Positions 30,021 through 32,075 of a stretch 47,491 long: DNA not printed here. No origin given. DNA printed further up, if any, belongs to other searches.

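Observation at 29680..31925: Secreted S8 subtilase with two small ORFs splits the lysis cassette between SAR endolysin and Rz/Rz1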

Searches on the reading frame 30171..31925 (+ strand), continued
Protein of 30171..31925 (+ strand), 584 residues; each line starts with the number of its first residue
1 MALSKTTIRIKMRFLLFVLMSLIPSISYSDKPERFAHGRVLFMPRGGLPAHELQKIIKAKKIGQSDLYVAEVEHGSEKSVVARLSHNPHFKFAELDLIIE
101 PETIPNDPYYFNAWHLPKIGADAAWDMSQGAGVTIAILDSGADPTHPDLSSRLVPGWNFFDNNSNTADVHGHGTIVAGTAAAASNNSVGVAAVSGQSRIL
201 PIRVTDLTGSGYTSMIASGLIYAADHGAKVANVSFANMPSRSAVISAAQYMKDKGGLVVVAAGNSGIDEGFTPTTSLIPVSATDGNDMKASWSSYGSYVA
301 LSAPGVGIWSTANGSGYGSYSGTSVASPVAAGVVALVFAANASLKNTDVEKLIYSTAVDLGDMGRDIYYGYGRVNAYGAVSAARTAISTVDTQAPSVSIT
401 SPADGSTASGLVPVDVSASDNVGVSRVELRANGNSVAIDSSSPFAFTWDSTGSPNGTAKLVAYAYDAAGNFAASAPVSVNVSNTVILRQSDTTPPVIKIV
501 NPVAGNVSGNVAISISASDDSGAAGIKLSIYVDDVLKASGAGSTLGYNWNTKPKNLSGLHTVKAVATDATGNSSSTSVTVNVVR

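Call 69: search_protein_families(library=phrogs, proteins=[L010:8270-9274:+, L010:9276-9737:+, L002:6984-7301:+, L002:6778-6987:+, L007:4266-4805:+, L001:9181-9636:+, L001:11740-12123:+, L002:9183-9665:+, L001:9618-9914:+, L010:4995-8270:+], max_evalue=0.01)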
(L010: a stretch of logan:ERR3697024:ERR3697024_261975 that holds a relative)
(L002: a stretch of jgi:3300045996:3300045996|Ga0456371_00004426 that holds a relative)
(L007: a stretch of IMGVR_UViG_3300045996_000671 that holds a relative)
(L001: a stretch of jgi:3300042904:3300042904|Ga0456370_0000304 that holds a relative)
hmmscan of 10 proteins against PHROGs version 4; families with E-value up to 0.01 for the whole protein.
L010:8270-9274:+ (334 aa): 1 family
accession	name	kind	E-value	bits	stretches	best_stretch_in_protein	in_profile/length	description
phrog_38058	-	tail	2.3e-05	23.9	1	150-197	166-215/708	tail fiber protein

L010:9276-9737:+ (153 aa): 1 family
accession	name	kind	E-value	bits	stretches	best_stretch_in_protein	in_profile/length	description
phrog_27846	-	unknown function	0.00083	20.6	1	61-108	4-46/55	-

L002:6984-7301:+ (105 aa): 0 families

L002:6778-6987:+ (69 aa): 0 families

L007:4266-4805:+ (179 aa): 8 families
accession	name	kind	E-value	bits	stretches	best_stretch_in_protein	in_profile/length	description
phrog_181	-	lysis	2e-60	206.7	1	1-178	331-531/769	endolysin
phrog_9506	-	lysis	6.4e-45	155.2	1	14-175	15-191/330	endolysin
phrog_26317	-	unknown function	2.5e-32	112.3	1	64-177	11-117/119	-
phrog_14712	-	moron, auxiliary metabolic gene and host takeover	1.7e-28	100.7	1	18-171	21-181/322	chitinase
phrog_34417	-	unknown function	2e-27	97.3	1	4-173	8-191/326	-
phrog_1519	-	lysis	2.4e-25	90.6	1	13-172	210-375/502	endolysin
phrog_317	-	lysis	5.1e-21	76.4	1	17-172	207-354/492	endolysin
phrog_12261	-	unknown function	1.4e-08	35.8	1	90-153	14-75/76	-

L001:9181-9636:+ (151 aa): 7 families
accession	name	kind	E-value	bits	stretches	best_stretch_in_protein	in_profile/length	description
phrog_7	-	lysis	1.7e-45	156.5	1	1-146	552-698/873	endolysin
phrog_10457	-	lysis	2.2e-21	76.8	1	57-145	10-95/95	endolysin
phrog_33083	-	lysis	9e-20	71.8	1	1-143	1-140/456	endolysin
phrog_7910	-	lysis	4.1e-12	47.5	1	57-145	5-93/96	endolysin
phrog_28234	-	lysis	1.3e-11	45.2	1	30-145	96-221/372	endolysin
phrog_3617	-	unknown function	3.8e-10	40.5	1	6-143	249-403/405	-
phrog_2083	-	head and packaging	0.0078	15.8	1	14-116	767-876/908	internal virion lysozyme motif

L001:11740-12123:+ (127 aa): 3 families
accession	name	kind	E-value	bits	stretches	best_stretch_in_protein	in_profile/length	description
phrog_1152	-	lysis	3e-05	25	1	3-95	6-92/127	Rz-like spanin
phrog_2466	-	lysis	0.00069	20.4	1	3-91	3-74/172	Rz-like spanin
phrog_739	-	lysis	0.0012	20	1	6-89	8-84/122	Rz-like spanin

L002:9183-9665:+ (160 aa): 1 family
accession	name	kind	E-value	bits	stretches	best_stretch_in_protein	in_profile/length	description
phrog_4952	-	other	3.9e-23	83.3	1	3-158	6-167/171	signal peptide motif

L001:9618-9914:+ (98 aa): 0 families

L010:4995-8270:+ (1091 aa): 12 families
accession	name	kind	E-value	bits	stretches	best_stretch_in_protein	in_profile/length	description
phrog_31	-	tail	2e-122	411.3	1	7-798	261-1017/1565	central tail fiber J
phrog_2589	-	tail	1.8e-85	287.8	1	7-757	8-722/3686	tail protein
phrog_1727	-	tail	1.8e-79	268.7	1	10-752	9-721/1174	tail protein and host specificity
phrog_7997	-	tail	6e-32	111.9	1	322-751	4-421/589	tail protein and host specificity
phrog_2148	-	tail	1.9e-29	103.5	1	282-737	7-447/901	tail fiber protein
phrog_10652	-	unknown function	8.6e-28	98.4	1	267-522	1-255/328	-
phrog_14774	-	unknown function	9e-22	78.3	1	174-350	36-209/212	-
phrog_469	-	tail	2.6e-14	53.2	1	123-559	413-823/903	tail protein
phrog_5616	-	tail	6.6e-12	45.5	1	291-494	238-446/873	tail fiber protein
phrog_15723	-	unknown function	6.2e-09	36.8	1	307-487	9-190/223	-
phrog_37728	-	unknown function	1.1e-06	27.1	1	291-511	195-420/1894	-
phrog_4346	-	unknown function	0.00028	20.5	1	10-184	4-163/600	-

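Call 75: predict_structure(alignment_id=A3)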
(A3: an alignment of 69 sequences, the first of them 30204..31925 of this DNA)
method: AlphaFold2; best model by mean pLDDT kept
length: 573 residues; sequences in the alignment: 69
mean_pLDDT: 85.8   pTM: 0.73
mean pLDDT of the five models: 85.8, 85.1, 84.6, 80.7, 79.9
residues with pLDDT >= 90: 313; 70-90: 199; 50-70: 27; < 50: 34
segments of 3 or more residues with pLDDT < 50: 1-3, 9-20, 92-100, 177-181, 475-478
pLDDT, mean of each block of 10 residues (from residue 1): 50 41 78 88 86 86 83 91 79 40 79 67 93 87 93 93 91 58 73 89 95 96 91 95 95 93 95 93 95 91 86 94 92 91 95 90 93 83 94 91 92 90 89 90 91 91 96 59 88 87 88 87 92 90 82 91 93 80
secondary structure, 60 per line:
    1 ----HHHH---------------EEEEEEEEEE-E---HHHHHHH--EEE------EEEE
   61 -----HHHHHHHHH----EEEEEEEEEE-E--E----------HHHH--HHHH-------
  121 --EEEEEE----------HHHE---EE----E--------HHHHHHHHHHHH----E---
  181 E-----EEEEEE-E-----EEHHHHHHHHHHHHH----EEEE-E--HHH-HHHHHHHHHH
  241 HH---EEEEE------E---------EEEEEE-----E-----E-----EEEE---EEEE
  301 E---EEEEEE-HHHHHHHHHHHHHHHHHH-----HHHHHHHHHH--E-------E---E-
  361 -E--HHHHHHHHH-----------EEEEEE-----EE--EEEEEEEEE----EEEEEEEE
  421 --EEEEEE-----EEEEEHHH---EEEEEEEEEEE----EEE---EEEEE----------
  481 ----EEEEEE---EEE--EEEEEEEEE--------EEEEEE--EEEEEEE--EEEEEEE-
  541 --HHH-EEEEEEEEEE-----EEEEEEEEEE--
elements in order: H5-8 E24-33 H39-45 E48-50 E57-60 H66-74 E79-88 H104-107 H110-113 E123-128 H161-172 E187-192 H202-214 E219-222 H231-242 E246-250 E267-272 E290-293 E297-301 E305-310 H312-329 H335-344 H365-373 E385-390 E400-408 E413-420 E423-428 E434-438 E445-455 E460-462 E466-470 E485-490 E494-496 E499-507 E516-521 E524-530 E533-539 E547-556 E562-571

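Call 78: fold_search(model_id=the predicted structure, library=pdb)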
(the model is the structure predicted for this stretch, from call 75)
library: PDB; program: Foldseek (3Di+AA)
matches with E <= 10: 1968; with E <= 0.001: 610
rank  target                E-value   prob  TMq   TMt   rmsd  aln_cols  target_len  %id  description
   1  3whi_B                8.1e-26  1.00  0.52  0.81   4.0       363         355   30  Crystal structure of unautoprocessed form of IS1-inserted Pro-subtilisin E (released 2013-12-25)
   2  1r6v                  1.5e-25  1.00  0.51  0.44  16.5       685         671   20  Crystal structure of fervidolysin from Fervidobacterium pennivorans, a keratinolytic enzyme related to subtilisin (released 2004-10-19)
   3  1thm                  4.4e-25  1.00  0.44  0.89   4.3       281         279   43  CRYSTAL STRUCTURE OF THERMITASE AT 1.4 ANGSTROMS RESOLUTION (released 1994-01-31)
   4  8jmw_A                1.3e-24  1.00  0.41  0.45  20.9       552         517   21  Fibril form of serine peptidase Vpr (released 2023-12-06)
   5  3whi_A                2.8e-24  1.00  0.52  0.82   3.8       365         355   30  Crystal structure of unautoprocessed form of IS1-inserted Pro-subtilisin E (released 2013-12-25)
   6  1tec_E                6.5e-24  1.00  0.44  0.89   4.3       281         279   43  CRYSTALLOGRAPHIC REFINEMENT BY INCORPORATION OF MOLECULAR DYNAMICS. THE THERMOSTABLE SERINE PROTEASE THERMITASE COMPLE (released 1989-10-15)
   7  3afg_B                9.0e-24  1.00  0.49  0.55  14.4       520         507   23  Crystal structure of ProN-Tk-SP from Thermococcus kodakaraensis (released 2010-08-04)
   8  5arb                  1.8e-23  1.00  0.43  0.88   2.5       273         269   39  Cooperative bio-metallic selectivity in a tailored protease enables creation of a C-C cross-coupling Heckase (released 2016-09-14)
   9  1q5p                  4.4e-23  1.00  0.43  0.90   2.5       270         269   38  S156E/S166D variant of Bacillus lentus subtilisin (released 2003-11-11)
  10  1st3                  5.5e-23  1.00  0.43  0.89   2.5       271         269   38  THE CRYSTAL STRUCTURE OF THE BACILLUS LENTUS ALKALINE PROTEASE, SUBTILISIN BL, AT 1.4 ANGSTROMS RESOLUTION (released 1994-01-31)
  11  1iav                  5.8e-23  1.00  0.43  0.90   2.5       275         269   38  STRUCTURE ON NATIVE (ASN 87) SUBTILISIN FROM BACILLUS LENTUS (released 2001-04-18)
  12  5ox2_A                6.8e-23  1.00  0.42  0.89   2.6       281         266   33  Crystal structure of thymoligase, a substrate-tailored peptiligase variant (released 2018-01-10)
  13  3afg_A                6.8e-23  1.00  0.47  0.53  15.4       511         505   23  Crystal structure of ProN-Tk-SP from Thermococcus kodakaraensis (released 2010-08-04)
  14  1v5i_A                7.2e-23  1.00  0.43  0.86   2.8       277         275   35  Crystal structure of serine protease inhibitor POIA1 in complex with subtilisin BPN' (released 2005-03-08)
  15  1c9m                  1.1e-22  1.00  0.43  0.89   2.5       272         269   39  BACILLUS LENTUS SUBTILSIN (SER 87) N76D/S103A/V104I (released 1999-10-06)
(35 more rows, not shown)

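Call 79: fold_search(model_id=the predicted structure, library=viral)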
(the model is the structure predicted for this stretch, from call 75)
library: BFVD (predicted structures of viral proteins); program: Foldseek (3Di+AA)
matches with E <= 10: 1498; with E <= 0.001: 327
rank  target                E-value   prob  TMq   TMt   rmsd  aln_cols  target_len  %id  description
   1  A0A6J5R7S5            3.9e-29  1.00  0.53  0.45  16.5       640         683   19  Peptidase S8/S53 domain containing protein [uncultured Caudovirales phage]
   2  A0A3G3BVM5            8.9e-21  1.00  0.44  0.86   3.0       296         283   25  Subtilisin DY [Bacillus phage vB_BcoS-136]
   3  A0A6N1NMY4            2.3e-19  1.00  0.48  0.55   9.9       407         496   24  Peptidase inhibitor I9 [Tupanvirus deep ocean]
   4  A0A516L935            2.7e-19  1.00  0.44  0.67   3.0       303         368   26  (no name in the UniProt tables at hand)
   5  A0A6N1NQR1            4.0e-19  1.00  0.48  0.62   7.8       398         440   22  Peptidase inhibitor I9 [Tupanvirus deep ocean]
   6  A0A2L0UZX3            2.7e-18  1.00  0.38  0.18  29.4       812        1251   15  Extracellular serine proteinase [Agrobacterium phage Atu_ph07]
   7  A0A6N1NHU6            1.1e-17  1.00  0.47  0.49   5.4       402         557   20  Peptidase inhibitor I9 [Tupanvirus deep ocean]
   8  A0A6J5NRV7            1.4e-17  1.00  0.42  0.49  29.9       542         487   19  AprE Subtilisin-like serine proteases [uncultured Caudovirales phage]
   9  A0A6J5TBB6            3.0e-16  1.00  0.40  0.33  30.9       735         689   15  Peptidase S8/S53 domain containing protein [uncultured Caudovirales phage]
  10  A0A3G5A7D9            6.6e-16  1.00  0.43  0.27  25.8       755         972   11  Subtilase family serine protease [Homavirus sp.]
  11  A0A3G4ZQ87            8.8e-16  1.00  0.44  0.36  24.4       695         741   11  Subtilase family serine protease [Barrevirus sp.]
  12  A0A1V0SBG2            2.9e-15  1.00  0.42  0.68   4.4       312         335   24  Subtilase family protein [Catovirus CTV1]
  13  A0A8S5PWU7            7.9e-15  1.00  0.40  0.65  13.2       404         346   22  Peptidase [Myoviridae sp. ctWiL39]
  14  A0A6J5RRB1            2.4e-13  1.00  0.35  0.65   5.7       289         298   20  T7SS_mycosin, type VII secretion-associated serine protease mycosin [uncultured Caudovirales phage]
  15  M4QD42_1              2.6e-13  1.00  0.31  0.20  25.4       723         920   16  Immunoglobulin domain-containing protein [Prochlorococcus phage MED4-213]
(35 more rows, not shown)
